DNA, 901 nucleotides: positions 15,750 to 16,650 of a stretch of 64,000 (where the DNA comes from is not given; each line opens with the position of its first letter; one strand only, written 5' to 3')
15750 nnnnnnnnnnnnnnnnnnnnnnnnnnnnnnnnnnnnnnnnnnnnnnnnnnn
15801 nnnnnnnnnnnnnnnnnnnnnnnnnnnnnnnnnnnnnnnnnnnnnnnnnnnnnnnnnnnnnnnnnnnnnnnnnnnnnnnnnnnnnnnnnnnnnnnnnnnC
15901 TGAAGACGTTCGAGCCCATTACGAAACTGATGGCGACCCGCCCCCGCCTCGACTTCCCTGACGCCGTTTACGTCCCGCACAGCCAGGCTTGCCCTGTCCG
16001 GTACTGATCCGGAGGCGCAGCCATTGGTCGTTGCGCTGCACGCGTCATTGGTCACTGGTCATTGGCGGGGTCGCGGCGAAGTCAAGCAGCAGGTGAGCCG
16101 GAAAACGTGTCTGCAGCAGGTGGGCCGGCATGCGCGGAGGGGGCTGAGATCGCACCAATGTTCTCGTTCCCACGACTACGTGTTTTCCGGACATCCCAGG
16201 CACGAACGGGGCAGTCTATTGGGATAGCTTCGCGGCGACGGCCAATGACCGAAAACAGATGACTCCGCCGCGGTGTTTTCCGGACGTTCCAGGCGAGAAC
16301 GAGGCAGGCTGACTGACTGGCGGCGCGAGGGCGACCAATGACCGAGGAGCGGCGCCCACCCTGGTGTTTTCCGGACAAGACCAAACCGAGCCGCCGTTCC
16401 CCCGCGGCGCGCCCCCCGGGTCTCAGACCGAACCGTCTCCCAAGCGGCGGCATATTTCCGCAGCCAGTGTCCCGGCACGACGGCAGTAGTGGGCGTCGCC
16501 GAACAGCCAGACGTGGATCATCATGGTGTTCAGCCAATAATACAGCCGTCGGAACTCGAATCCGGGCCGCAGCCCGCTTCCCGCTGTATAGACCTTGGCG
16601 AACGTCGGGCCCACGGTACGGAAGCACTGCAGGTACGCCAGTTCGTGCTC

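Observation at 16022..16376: Convergent gap with ~90-bp tandem units and 10-bp boxes that pair across 180-290 bp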

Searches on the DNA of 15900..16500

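Call 57: search_rna_families(source=window, start=15900, end=16500, threshold=evalue, max_evalue=1)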
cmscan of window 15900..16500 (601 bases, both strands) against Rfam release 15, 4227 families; matches with E-value up to 1: 0.
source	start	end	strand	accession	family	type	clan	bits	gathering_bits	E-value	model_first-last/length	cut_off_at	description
